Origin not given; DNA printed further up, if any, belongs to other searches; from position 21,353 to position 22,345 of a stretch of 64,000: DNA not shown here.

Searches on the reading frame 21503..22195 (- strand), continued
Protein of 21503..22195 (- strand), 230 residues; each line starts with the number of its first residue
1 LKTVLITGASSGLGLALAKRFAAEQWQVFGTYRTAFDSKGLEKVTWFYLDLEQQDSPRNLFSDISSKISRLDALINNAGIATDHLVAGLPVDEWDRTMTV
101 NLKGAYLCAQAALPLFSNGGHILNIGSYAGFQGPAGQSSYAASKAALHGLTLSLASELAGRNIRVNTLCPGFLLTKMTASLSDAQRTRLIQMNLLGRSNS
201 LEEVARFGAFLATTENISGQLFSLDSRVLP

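Call 39: find_encoding_contigs(protein=P0208, flank=7000, max_places=2)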
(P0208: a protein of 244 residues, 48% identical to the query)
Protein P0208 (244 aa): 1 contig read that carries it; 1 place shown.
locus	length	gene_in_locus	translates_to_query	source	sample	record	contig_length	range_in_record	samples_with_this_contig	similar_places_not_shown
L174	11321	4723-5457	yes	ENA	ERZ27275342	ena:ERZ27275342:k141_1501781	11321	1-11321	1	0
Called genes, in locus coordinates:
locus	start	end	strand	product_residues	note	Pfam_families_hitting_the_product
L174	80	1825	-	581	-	PF01368:DHH, PF02272:DHHA1, PF17768:RecJ_OB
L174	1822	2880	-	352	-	PF03741:TerC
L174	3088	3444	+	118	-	PF02482:Ribosomal_S30AE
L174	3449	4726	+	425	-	PF01979:Amidohydro_1, PF07969:Amidohydro_3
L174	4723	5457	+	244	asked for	PF00106:adh_short, PF08659:KR, PF01370:Epimerase, PF13561:adh_short_C2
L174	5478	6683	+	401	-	PF00155:Aminotran_1_2, PF01053:Cys_Met_Meta_PP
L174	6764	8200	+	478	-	PF00202:Aminotran_3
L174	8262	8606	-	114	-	PF04397:LytTR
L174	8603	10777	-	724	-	PF01839:FG-GAP (faint), PF13517:FG-GAP_3, PF07593:UnbV_ASPIC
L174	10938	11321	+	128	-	?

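Call 48: search_protein_families(library=ncbifam, max_evalue=1e-30, proteins=[L164:568-1650:+])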
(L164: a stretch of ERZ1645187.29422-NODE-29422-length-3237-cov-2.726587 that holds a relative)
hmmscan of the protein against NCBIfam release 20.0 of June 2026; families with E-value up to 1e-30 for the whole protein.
L164:568-1650:+ (361 aa): 11 families
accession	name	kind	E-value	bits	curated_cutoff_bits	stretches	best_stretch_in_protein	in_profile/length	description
TIGR00858.1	bioF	equivalog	2.2e-136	454.4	426.45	1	3-358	8-364/365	8-amino-7-oxononanoate synthase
TIGR01825.1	gly_Cac_T_rel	subfamily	1.6e-116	389.2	535.4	1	2-359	19-376/385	BioF/Kbl family PLP-dependent acyltransferase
NF005394.0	PRK06939.1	equivalog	9.5e-112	373.6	460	1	2-359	27-388/397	glycine C-acetyltransferase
TIGR01822.1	2am3keto_CoA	equivalog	3.8e-99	332.3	493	1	1-359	22-384/393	glycine C-acetyltransferase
NF047599.1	SerpalmtaseBetaP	equivalog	1.6e-97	326.7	500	1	13-359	40-387/394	serine palmitoyltransferase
NF047600.1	SerpalmtaseCFB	equivalog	1.1e-93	314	640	1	1-358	28-385/395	serine palmitoyltransferase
TIGR01821.1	5aminolev_synth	equivalog_domain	1.5e-89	300.7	338.55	1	15-359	44-391/402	5-aminolevulinate synthase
NF047603.1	SerpalmtaseAlphaP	equivalog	3.6e-72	243.3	670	1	13-359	42-390/399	serine palmitoyltransferase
NF005526.0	PRK07179.1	equivalog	4.6e-57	193.4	428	1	16-359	54-393/407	alpha-hydroxyketone-type quorum-sensing autoinducer synthase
NF005697.0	PRK07505.1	subfamily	1.2e-35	122.9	342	1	13-358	45-395/405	hypothetical protein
NF004608.1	PRK05937.1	equivalog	9.9e-35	120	399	1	46-249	32-244/366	8-amino-7-oxononanoate synthase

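Call 64: search_protein_families(library=pfam, max_evalue=0.00001, proteins=[L099:524-2908:+, L099:3147-4301:+, L099:4298-4864:+, L099:5065-5736:+, L099:5972-7036:+, L099:7033-7824:-, L099:8014-9750:+, L112:1260-1886:+])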
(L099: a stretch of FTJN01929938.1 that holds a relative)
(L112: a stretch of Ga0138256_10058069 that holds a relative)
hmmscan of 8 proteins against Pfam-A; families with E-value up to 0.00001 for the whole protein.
L099:524-2908:+ (794 aa): 0 families

L099:3147-4301:+ (384 aa): 0 families

L099:4298-4864:+ (188 aa): 1 family
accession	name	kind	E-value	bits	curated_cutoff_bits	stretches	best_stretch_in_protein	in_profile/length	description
PF07963.17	N_methyl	-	1.1e-07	31.5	21.2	1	6-30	3-27/27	Prokaryotic N-terminal methylation motif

L099:5065-5736:+ (223 aa): 3 families
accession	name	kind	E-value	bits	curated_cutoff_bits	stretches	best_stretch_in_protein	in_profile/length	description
PF13561.12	adh_short_C2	-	1.5e-38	133.1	27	1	40-216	48-232/236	Enoyl-(Acyl carrier protein) reductase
PF00106.31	adh_short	-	2.4e-37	128.7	26.6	1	41-174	55-192/195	short chain dehydrogenase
PF08659.16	KR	-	2.6e-09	37.7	22.6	1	23-144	44-162/180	KR domain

L099:5972-7036:+ (354 aa): 1 family
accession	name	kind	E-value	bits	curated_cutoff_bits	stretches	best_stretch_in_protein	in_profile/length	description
PF00294.29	PfkB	-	2e-41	142.7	25.8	1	27-337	2-297/302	pfkB family carbohydrate kinase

L099:7033-7824:- (263 aa): 0 families

L099:8014-9750:+ (578 aa): 0 families

L112:1260-1886:+ (209 aa): 2 families
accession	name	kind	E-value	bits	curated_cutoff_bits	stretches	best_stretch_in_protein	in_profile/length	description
PF13500.12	AAA_26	-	6.2e-47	160.5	27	1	3-209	1-190/198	AAA domain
PF01656.29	CbiA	-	3.7e-06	27.4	25.4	1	5-209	1-111/125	CobQ/CobB/MinD/ParA nucleotide binding domain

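Call 73: search_solved_structures(query=window:21503-22192:-, max_evalue=1e-25)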
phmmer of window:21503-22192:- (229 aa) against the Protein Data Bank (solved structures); distinct sequences matched with E-value up to 1e-25: 77 (the best 60 are shown).
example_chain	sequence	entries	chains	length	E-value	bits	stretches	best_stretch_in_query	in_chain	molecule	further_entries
2et6_A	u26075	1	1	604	1.1e-37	132.9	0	1-187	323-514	(3R)-hydroxyacyl-CoA dehydrogenase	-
4m8s_A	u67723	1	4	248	3.2e-36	128.1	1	2-223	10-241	Putative 3-oxoacyl-[acyl-carrier protein] reductase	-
7emg_A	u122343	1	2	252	3.2e-35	124.8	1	1-214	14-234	3-oxoacyl-[acyl-carrier-protein] reductase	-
6t5x_A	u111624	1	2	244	8.9e-35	123.4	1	2-215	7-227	3-oxoacyl-[acyl-carrier-protein] reductase FabG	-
6t7m_A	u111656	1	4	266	1.2e-34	122.9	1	2-215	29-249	3-oxoacyl-[acyl-carrier-protein] reductase FabG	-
3osu_A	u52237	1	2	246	1.2e-34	122.9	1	1-221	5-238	3-oxoacyl-[acyl-carrier-protein] reductase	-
3sj7_A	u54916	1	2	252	1.4e-34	122.8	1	1-221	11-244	3-oxoacyl-(Acyl-carrier-protein) reductase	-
4dml_A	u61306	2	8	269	1.6e-34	122.6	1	3-225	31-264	3-oxoacyl-[acyl-carrier-protein] reductase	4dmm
4nbu_A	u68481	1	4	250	1.9e-34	122.3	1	1-226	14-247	3-oxoacyl-(Acyl-carrier-protein) reductase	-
3op4_A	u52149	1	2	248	2.3e-34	122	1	1-215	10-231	3-oxoacyl-[acyl-carrier protein] reductase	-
3rro_A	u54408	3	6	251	2.4e-34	122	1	1-215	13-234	3-ketoacyl-(acyl-carrier-protein) reductase | 3-oxoacyl-[acyl-carrier protein] reductase | 3-oxoacyl-[acyl-carrier-protein] reductase FabG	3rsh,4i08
4jro_A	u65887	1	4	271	3.5e-34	121.4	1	2-226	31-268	FabG protein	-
3tzc_A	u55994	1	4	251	8.9e-34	120.1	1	1-215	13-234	3-oxoacyl-[acyl-carrier protein] reductase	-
1i01_A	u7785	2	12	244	9e-34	120.1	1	2-215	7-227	BETA-KETOACYL [ACP] REDUCTASE | 3-oxoacyl-[acyl-carrier protein] reductase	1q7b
3tzk_A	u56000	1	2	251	1.7e-33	119.2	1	1-215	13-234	3-oxoacyl-[acyl-carrier protein] reductase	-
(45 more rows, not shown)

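Call 81: search_protein_representatives(alignment_id=A2)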
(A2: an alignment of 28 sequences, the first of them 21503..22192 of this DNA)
Query: 28 sequences, 240 profile positions. Proteins with E-value up to 0.001 (for the whole library): 441341; up to 1e-10: 221308; up to 1e-30: 27663. The best 150 are listed.
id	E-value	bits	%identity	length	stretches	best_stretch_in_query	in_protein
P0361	7.0e-109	379.5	-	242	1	5-240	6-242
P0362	6.3e-105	366.5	-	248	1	4-240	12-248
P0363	1.1e-93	329.7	-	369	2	50-234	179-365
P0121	1.2e-93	329.6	-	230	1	8-238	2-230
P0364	4.6e-93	327.7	-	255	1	7-239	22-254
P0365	3.3e-90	318.3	-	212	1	44-240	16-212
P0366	4.7e-90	317.8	-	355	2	47-240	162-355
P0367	1.1e-88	313.4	-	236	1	7-240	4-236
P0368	5.1e-87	307.9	-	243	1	5-239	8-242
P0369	6.4e-86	304.3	-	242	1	4-239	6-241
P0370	1.0e-84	300.4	-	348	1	6-240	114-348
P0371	6.2e-84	297.8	-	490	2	4-230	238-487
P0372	4.9e-83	294.8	-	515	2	2-229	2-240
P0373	1.0e-82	293.8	-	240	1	2-239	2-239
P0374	1.8e-82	293.0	-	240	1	6-240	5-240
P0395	1.1e-74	267.5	-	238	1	7-236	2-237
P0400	3.8e-73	262.5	-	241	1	7-236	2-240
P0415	9.4e-70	251.4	-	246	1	4-236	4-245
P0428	1.8e-67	243.9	-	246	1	4-236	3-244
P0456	2.2e-64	233.8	-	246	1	6-236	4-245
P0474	3.7e-63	229.8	-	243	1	5-236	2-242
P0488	2.2e-62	227.3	-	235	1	9-236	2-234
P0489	2.4e-62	227.1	-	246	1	6-236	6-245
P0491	2.6e-62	227.0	-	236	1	9-236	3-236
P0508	2.7e-61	223.7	-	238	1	11-237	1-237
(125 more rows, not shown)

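Call 83: list_cluster_members(proteins=[P0395, P0400, P0415, P0428, P0456, P0474, P0488, P0489, P0491, P0508])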
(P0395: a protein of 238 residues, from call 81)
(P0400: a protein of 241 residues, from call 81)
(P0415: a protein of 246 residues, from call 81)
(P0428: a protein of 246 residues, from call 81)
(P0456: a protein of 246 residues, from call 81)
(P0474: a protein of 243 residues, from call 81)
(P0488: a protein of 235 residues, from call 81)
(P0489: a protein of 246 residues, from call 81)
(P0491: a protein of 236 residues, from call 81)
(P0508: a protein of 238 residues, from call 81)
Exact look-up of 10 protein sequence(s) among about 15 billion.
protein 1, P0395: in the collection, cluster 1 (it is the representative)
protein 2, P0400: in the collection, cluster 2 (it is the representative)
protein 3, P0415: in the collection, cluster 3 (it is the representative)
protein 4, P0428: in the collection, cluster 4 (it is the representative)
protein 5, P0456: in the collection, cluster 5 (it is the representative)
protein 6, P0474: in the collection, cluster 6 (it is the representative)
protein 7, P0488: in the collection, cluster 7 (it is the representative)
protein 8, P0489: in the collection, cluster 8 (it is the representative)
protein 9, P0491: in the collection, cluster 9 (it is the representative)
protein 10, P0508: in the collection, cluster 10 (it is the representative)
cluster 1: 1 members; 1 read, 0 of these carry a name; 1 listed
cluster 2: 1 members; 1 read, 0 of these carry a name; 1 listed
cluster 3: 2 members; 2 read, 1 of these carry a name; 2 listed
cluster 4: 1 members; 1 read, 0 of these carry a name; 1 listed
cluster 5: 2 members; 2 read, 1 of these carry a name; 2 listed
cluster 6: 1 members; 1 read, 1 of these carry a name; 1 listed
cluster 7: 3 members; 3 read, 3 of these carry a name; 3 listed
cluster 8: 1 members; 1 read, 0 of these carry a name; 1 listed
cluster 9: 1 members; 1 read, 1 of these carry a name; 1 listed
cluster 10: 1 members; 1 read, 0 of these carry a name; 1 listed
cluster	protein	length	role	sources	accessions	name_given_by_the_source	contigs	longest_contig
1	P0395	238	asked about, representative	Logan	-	-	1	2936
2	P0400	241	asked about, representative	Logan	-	-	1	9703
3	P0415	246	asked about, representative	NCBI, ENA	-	-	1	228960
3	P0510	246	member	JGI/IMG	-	3-oxoacyl-[acyl-carrier protein] reductase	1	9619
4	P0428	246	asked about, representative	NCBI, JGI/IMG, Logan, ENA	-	-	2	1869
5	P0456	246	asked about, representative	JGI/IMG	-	3-oxoacyl-[acyl-carrier protein] reductase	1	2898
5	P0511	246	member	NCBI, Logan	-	-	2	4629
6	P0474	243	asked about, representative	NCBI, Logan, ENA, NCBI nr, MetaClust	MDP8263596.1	MAG: SDR family NAD(P)-dependent oxidoreductase [Candidatus Ancaeobacter aquaticus] | SDR family NAD(P)-dependent oxidoreductase [Candidatus Ancaeobacter aquaticus] | \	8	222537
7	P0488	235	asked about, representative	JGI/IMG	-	3-oxoacyl-[acyl-carrier protein] reductase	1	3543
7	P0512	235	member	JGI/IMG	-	3-oxoacyl-[acyl-carrier protein] reductase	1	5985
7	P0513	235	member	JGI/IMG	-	3-oxoacyl-[acyl-carrier protein] reductase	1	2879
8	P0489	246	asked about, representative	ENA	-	-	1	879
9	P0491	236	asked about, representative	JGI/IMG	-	3-oxoacyl-[acyl-carrier protein] reductase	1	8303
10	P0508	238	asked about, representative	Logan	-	-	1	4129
